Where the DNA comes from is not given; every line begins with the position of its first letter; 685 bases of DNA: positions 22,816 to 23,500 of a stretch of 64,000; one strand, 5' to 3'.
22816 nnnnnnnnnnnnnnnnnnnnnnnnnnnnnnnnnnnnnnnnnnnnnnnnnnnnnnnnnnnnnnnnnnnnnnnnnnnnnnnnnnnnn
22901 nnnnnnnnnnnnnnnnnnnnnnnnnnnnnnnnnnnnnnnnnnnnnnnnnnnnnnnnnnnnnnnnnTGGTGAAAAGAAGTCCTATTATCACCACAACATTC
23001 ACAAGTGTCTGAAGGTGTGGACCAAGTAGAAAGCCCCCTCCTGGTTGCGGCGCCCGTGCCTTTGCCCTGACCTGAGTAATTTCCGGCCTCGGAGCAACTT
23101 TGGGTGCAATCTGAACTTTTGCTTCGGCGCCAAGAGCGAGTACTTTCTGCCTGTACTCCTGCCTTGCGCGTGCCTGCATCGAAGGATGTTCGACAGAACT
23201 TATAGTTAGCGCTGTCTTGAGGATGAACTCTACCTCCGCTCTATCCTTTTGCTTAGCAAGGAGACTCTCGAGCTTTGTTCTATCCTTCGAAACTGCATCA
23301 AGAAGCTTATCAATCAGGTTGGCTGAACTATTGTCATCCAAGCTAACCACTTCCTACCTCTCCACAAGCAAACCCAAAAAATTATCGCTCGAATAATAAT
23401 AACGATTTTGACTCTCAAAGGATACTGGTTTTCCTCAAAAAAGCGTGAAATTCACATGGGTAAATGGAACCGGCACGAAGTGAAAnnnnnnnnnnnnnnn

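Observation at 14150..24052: ECF sigma factor heading a tandem triplet of paralogous, membrane-anchored giant repeat proteins plus a zinc-ribbon membrane protein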

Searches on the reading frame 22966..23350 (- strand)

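Call 39: search_solved_structures(query=A3, max_evalue=10, show_alignments=2)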
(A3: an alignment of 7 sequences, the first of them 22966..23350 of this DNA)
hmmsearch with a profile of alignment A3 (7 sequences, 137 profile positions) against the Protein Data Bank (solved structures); distinct sequences matched with E-value up to 10: 3.
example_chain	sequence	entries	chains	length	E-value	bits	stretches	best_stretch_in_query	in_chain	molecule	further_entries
2fcw_A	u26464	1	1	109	0.52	13.5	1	7-54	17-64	Alpha-2-macroglobulin receptor-associated protein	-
2ftu_A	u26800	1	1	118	0.64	13.2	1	7-54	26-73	Alpha-2-macroglobulin receptor-associated protein, domain 3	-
2f4m_A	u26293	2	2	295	1.5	12.1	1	13-73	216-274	peptide N-glycanase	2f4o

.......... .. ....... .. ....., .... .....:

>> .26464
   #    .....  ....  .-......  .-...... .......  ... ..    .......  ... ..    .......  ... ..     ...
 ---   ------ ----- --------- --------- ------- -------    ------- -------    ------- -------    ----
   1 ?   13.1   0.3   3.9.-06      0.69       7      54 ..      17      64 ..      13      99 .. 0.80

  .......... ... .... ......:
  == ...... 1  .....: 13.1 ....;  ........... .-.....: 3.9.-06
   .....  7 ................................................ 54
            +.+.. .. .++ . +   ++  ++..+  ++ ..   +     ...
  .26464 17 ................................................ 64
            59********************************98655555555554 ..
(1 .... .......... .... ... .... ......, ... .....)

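Call 40: search_protein_families(library=pfam, alignment_id=A3, max_evalue=10)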
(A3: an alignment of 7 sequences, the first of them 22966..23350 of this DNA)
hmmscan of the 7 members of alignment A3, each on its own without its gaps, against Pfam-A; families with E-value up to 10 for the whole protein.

A. member 1, window:22966-23350:- (128 aa): 0 families

B. families by the number of members that match (of 7 scanned): 7 families
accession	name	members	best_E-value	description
PF14019.11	DUF4235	1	0.0038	Protein of unknown function (DUF4235)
PF10707.15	YrbL-PhoP_reg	1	0.023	PhoP regulatory network protein YrbL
PF20743.2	DUF5580_C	1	0.03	Family of unknown function (DUF5580) C-terminal domain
PF02097.20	Filo_VP35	1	0.03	Filoviridae VP35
PF25443.1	ANG-1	1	0.14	ANG-1-like domain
PF25808.1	TPR_LAA1_C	1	0.22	LAA1-like, C-terminal TPR repeats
PF21447.3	Ppx-GppA_III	1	0.32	Ppx/GppA phosphatase, domain III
